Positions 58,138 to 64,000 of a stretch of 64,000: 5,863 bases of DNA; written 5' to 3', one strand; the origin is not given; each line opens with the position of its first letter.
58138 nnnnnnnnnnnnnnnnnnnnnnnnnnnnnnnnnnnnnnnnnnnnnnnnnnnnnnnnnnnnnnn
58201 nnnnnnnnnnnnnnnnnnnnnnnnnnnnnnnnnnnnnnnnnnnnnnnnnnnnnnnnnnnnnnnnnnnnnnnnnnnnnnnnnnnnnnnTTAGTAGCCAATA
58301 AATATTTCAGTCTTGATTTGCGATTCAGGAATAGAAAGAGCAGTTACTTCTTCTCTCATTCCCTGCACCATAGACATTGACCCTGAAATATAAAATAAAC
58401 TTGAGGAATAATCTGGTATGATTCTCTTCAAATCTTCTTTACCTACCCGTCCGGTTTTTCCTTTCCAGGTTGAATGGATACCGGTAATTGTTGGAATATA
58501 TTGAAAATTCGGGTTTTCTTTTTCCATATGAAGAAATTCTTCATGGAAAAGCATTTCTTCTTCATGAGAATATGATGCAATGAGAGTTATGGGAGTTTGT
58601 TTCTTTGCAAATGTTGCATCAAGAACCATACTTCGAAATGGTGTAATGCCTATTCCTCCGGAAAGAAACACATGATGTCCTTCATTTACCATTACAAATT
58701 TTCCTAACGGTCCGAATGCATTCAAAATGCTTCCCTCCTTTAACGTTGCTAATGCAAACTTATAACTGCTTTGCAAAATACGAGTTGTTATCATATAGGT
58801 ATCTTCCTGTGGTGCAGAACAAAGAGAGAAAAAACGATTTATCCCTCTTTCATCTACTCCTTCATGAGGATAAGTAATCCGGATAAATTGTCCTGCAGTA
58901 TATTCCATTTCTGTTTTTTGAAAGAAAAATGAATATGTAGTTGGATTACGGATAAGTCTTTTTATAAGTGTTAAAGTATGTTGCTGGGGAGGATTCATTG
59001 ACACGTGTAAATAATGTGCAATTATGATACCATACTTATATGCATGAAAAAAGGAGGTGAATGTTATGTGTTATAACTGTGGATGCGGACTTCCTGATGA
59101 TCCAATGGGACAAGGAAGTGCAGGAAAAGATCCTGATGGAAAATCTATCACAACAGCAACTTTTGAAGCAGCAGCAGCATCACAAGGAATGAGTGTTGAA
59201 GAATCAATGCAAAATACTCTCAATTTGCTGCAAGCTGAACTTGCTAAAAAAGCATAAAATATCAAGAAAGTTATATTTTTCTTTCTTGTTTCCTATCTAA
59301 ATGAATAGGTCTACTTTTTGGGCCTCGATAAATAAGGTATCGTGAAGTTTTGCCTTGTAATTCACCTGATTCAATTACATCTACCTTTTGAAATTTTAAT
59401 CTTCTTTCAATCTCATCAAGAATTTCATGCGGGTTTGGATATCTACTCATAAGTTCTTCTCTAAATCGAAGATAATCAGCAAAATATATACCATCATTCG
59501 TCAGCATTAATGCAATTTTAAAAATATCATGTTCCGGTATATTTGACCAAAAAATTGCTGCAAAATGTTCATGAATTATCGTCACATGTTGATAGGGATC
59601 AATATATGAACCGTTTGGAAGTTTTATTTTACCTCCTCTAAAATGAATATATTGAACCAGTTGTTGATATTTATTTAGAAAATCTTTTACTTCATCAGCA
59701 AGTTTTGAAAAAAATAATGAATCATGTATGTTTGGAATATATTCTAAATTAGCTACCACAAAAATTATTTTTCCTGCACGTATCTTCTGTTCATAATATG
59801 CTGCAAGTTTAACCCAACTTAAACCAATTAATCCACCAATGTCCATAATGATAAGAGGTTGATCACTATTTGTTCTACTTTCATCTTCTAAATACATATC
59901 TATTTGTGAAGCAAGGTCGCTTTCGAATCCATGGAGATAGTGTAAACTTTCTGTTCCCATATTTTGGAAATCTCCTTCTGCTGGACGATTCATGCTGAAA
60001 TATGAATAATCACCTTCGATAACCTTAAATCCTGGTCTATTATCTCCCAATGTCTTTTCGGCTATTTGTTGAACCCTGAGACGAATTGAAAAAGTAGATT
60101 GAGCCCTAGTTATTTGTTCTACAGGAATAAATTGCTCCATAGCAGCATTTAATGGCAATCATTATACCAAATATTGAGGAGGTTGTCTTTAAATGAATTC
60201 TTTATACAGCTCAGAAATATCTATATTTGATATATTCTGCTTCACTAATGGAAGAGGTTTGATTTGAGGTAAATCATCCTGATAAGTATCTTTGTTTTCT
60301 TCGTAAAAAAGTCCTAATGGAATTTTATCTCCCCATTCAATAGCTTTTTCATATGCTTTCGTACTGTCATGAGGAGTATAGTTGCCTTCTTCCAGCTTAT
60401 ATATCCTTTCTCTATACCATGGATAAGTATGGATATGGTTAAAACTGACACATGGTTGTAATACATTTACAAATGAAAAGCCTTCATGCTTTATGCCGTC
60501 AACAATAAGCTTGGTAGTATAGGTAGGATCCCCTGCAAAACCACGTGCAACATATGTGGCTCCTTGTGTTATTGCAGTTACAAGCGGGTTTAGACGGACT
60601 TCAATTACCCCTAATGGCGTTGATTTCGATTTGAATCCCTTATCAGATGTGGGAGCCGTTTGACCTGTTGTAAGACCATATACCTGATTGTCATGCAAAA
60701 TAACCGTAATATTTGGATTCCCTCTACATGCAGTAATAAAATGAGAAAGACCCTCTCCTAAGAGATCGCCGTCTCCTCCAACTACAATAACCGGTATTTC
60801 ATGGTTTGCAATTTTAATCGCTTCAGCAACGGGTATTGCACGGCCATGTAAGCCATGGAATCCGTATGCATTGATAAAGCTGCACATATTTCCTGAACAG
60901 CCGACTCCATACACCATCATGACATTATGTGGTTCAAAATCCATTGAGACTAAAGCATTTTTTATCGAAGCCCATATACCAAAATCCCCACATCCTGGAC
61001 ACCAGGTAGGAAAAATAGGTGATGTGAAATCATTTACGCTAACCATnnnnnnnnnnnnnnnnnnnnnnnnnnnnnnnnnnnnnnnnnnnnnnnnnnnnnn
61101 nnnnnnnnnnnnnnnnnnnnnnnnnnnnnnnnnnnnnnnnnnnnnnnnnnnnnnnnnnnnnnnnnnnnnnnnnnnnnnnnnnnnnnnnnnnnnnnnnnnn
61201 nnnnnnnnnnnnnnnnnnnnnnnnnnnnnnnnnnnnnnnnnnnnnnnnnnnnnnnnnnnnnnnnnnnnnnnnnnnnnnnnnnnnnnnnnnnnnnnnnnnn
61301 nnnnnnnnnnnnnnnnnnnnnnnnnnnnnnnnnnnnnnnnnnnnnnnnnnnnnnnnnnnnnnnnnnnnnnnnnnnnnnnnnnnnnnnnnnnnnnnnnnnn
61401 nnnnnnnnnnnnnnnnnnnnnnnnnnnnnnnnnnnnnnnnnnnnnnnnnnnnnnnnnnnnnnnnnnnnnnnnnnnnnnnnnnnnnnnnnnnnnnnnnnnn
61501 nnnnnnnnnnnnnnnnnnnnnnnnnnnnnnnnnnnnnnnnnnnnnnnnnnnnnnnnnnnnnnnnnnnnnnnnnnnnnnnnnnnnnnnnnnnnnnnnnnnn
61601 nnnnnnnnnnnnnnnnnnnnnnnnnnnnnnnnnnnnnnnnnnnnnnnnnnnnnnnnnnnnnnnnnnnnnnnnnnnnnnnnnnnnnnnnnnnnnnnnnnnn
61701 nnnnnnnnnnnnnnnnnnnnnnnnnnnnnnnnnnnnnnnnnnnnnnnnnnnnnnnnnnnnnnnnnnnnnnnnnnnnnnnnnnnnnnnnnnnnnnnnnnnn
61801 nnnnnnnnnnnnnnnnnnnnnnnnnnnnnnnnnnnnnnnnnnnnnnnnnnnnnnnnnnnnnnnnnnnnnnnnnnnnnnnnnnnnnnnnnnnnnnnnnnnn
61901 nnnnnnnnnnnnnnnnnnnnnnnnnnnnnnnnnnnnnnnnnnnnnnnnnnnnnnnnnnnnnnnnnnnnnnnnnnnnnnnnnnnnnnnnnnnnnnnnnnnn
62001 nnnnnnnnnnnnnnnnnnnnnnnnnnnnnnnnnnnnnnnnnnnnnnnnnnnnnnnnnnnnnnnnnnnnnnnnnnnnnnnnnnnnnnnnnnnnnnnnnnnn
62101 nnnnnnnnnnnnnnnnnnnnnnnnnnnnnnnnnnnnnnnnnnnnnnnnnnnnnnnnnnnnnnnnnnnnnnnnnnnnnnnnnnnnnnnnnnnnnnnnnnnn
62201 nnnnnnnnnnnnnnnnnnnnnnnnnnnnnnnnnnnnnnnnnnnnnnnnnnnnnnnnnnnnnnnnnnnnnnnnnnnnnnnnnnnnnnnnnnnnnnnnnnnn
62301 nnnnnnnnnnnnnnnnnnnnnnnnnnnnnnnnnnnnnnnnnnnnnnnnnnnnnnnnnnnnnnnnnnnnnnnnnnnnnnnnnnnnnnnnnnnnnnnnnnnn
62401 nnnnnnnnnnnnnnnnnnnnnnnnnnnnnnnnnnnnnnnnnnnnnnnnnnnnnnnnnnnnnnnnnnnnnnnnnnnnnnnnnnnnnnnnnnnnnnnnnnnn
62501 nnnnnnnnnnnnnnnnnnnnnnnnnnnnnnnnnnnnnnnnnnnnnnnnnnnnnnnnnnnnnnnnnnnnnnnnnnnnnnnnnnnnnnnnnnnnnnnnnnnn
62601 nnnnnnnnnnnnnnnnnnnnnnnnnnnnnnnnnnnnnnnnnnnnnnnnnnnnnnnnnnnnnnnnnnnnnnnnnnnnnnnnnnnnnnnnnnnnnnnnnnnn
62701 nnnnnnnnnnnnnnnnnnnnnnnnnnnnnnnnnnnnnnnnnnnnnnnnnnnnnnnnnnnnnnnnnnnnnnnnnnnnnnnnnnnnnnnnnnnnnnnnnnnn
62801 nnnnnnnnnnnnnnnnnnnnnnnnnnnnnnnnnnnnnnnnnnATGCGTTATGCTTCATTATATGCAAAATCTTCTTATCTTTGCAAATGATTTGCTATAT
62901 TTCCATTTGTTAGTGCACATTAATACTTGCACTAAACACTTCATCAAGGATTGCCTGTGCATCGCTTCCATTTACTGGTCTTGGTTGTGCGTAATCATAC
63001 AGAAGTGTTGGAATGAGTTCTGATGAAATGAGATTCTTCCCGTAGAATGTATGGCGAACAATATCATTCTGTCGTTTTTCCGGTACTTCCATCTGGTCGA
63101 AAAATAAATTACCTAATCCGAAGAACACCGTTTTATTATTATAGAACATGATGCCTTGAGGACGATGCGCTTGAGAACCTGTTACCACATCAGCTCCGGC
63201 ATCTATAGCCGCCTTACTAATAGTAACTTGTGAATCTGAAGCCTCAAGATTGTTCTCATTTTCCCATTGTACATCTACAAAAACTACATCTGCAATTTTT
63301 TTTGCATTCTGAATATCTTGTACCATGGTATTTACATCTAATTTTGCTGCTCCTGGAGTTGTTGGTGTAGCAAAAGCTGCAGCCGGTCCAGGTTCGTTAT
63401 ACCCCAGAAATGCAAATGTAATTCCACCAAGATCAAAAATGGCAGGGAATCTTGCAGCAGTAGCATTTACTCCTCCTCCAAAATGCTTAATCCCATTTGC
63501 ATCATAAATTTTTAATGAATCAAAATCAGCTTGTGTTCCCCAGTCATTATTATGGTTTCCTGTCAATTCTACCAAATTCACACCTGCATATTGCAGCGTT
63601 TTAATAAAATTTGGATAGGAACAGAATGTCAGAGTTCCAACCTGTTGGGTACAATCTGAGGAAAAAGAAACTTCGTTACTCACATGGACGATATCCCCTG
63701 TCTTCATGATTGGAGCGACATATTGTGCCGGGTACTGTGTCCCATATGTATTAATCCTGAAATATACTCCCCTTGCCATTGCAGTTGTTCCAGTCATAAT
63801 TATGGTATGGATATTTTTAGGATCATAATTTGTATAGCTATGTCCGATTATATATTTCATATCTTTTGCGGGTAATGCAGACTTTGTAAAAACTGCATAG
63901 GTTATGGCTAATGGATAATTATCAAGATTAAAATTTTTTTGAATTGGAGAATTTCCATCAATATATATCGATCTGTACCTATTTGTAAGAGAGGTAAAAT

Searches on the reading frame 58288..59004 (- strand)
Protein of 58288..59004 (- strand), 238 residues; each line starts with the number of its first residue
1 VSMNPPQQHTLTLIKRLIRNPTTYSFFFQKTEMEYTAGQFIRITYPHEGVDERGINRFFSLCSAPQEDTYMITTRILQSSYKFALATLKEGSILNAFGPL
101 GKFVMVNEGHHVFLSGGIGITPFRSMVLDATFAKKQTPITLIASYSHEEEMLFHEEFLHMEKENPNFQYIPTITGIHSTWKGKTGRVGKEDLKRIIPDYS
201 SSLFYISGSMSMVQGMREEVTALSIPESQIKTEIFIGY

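Call 12: search_protein_families(library=pfam, proteins=[window:58288-59004:-], max_evalue=0.001)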
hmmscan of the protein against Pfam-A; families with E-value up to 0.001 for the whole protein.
window:58288-59004:- (238 aa): 1 family
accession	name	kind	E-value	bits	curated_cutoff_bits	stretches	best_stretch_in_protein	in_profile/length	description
PF00175.26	NAD_binding_1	-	1e-16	62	22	1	113-217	1-108/109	Oxidoreductase NAD-binding domain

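Call 39: search_protein_families(library=ncbifam, proteins=[window:58288-59004:-], max_evalue=0.001)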
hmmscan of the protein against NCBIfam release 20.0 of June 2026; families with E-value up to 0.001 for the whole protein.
window:58288-59004:- (238 aa): 19 families
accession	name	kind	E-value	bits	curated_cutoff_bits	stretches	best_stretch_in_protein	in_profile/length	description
NF009805.0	PRK13289.1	equivalog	1.5e-22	80.1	432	1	32-235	182-392/399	NO-inducible flavohemoprotein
NF045803.1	MethMoxFADbindMmoC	equivalog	2.4e-18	66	500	1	30-236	135-341/343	aromatic/alkene monooxygenase hydroxylase FAD-binding subunit MmoC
NF005963.0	PRK08051.1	equivalog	3.3e-16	59.3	230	1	29-221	25-215/233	NAD(P)H-flavin reductase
NF040810.1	BenC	equivalog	3.4e-16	59.3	430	1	29-235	128-330/333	benzoate 1,2-dioxygenase electron transfer component BenC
TIGR02160.1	PA_CoA_Oxy5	hypoth_equivalog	1e-15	57.4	420.8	1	31-235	29-241/352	1,2-phenylacetyl-CoA epoxidase subunit PaaE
NF058606.1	GlBtMonoRdsGbcB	equivalog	7.1e-15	54.8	500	1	22-219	29-231/362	glycine betaine monooxygenase reductase subunit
NF007964.0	PRK10684.1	equivalog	4.9e-13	48.7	383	1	34-236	36-238/333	NADH oxidoreductase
NF006220.0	PRK08345.1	subfamily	1.8e-12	47.1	395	1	32-174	40-180/294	cytochrome-c3 hydrogenase subunit gamma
TIGR01941.1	nqrF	equivalog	4.4e-12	45.6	295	1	68-230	233-398/405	NADH:ubiquinone reductase (Na(+)-transporting) subunit F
NF000796.0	PRK00054.1-1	equivalog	7.6e-11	41.7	224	1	14-160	9-140/254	dihydroorotate dehydrogenase electron transfer subunit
NF008822.0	PRK11872.1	equivalog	3.2e-10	39.5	402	1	31-235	133-335/341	anthranilate 1,2-dioxygenase electron transfer component AntC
NF040830.1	sulfhyd_ShyC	equivalog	2.5e-09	36.7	600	1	32-163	36-163/288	NAD(P)-dependent hydrogenase/sulfhydrogenase 2 subunit gamma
NF052252.1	flav_redu_LuxG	exception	2.6e-09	36.6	340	1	29-221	22-214/232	flavin mononucleotide reductase LuxG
NF040835.1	sulfhyd_HydG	equivalog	4.1e-07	29.5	650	1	33-187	48-201/292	NADPH-dependent hydrogenase/sulfhydrogenase 1 subunit gamma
NF000799.0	PRK00054.1-4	equivalog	5.6e-07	28.9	314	1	35-217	33-203/258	dihydroorotate dehydrogenase electron transfer subunit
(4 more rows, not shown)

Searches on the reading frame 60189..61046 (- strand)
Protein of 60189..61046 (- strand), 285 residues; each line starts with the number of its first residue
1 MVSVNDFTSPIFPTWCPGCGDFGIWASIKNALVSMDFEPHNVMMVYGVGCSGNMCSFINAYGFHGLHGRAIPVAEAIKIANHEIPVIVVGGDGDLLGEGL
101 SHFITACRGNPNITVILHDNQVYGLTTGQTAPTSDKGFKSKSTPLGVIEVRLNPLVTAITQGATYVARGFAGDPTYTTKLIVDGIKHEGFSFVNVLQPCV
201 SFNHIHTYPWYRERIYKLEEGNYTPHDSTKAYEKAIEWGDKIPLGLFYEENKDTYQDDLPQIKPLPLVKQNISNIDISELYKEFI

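Call 39: search_protein_families(library=ncbifam, proteins=[window:60189-61046:-], max_evalue=0.001)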
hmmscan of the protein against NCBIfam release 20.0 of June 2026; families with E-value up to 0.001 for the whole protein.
window:60189-61046:- (285 aa): 13 families
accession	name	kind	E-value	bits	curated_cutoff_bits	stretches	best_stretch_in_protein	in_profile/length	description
NF008820.0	PRK11866.1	equivalog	3.4e-109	364.7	402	1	4-280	6-283/287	2-oxoacid ferredoxin oxidoreductase subunit beta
TIGR02177.1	PorB_KorB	subfamily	2.1e-104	349.1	261.9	1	14-269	2-270/286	2-oxoacid:acceptor oxidoreductase, beta subunit, pyruvate/2-ketoisovalerate family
NF008821.0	PRK11869.1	equivalog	1.7e-88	296.3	438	1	14-269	15-269/286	2-oxoacid ferredoxin oxidoreductase subunit beta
NF041171.1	Oxoac_fdxbeta_Archa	equivalog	4.2e-88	295.5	423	1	13-262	3-263/296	2-oxoacid:ferredoxin oxidoreductase subunit beta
NF007207.0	PRK09628.1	equivalog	2e-47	162.2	364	1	14-199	17-202/277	2-oxoglutarate ferredoxin oxidoreductase subunit beta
NF008819.1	PRK11865.1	equivalog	8e-09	35.1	405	1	42-200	41-213/300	pyruvate synthase subunit PorB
TIGR03336.1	IOR_alpha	equivalog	1.2e-08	33.8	650.9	1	13-212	356-544/595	indolepyruvate ferredoxin oxidoreductase subunit alpha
NF004813.0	PRK06163.1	equivalog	1.5e-07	31.3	240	1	64-135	56-127/202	hypothetical protein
TIGR03846.1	sulfopy_beta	equivalog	4.2e-07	30.1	221.5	1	64-135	41-112/182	sulfopyruvate decarboxylase subunit beta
NF008818.0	PRK11864.1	subfamily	5.5e-07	29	405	1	72-200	80-209/300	3-methyl-2-oxobutanoate dehydrogenase subunit beta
NF045792.1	OxalOxredbeta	equivalog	9.7e-06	24.8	590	1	78-200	96-226/311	oxalate oxidoreductase subunit beta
NF004772.0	PRK06112.1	subfamily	0.00017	20.1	673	1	51-126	424-497/578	acetolactate synthase catalytic subunit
NF006052.0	PRK08199.1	subfamily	0.00017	20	539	1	67-124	417-473/559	thiamine pyrophosphate protein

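Call 60: search_protein_families(library=pfam, proteins=[window:60189-61046:-], max_evalue=0.001)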
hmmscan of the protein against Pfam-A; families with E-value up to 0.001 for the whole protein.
window:60189-61046:- (285 aa): 2 families
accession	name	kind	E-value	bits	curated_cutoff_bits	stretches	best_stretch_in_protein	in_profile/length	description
PF12367.13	PFO_beta_C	-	3.1e-25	88.4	24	1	199-263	1-65/66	Pyruvate ferredoxin oxidoreductase beta subunit C terminal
PF02775.26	TPP_enzyme_C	-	2.1e-23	83.3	21.9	1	54-195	18-151/151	Thiamine pyrophosphate enzyme, C-terminal TPP binding domain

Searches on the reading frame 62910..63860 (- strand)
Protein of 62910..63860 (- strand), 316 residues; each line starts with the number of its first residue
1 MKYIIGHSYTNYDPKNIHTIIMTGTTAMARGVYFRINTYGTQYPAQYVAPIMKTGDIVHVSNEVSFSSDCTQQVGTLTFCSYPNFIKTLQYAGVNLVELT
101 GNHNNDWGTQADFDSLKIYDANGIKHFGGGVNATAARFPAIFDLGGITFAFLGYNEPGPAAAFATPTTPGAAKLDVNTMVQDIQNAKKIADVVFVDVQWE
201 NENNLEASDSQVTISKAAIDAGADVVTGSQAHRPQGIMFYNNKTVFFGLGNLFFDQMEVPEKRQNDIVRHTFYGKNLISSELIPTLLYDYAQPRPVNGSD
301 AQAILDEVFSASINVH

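Call 39: search_protein_families(library=ncbifam, proteins=[window:62910-63860:-], max_evalue=0.001)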
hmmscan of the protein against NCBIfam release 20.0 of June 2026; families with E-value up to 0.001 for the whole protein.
window:62910-63860:- (316 aa): 1 family
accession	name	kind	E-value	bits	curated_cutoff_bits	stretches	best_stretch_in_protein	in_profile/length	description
NF038314.1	epimerase_MslH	equivalog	4.2e-14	51.8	700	1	173-263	234-325/439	lasso peptide C-terminal Trp epimerase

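Call 60: search_protein_families(library=pfam, proteins=[window:62910-63860:-], max_evalue=0.001)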
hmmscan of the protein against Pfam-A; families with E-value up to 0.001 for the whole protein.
window:62910-63860:- (316 aa): 1 family
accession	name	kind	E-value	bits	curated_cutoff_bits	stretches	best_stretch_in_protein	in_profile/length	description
PF09587.15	PGA_cap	-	2.8e-49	168.3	27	1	19-256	1-255/255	Bacterial capsule synthesis protein PGA_cap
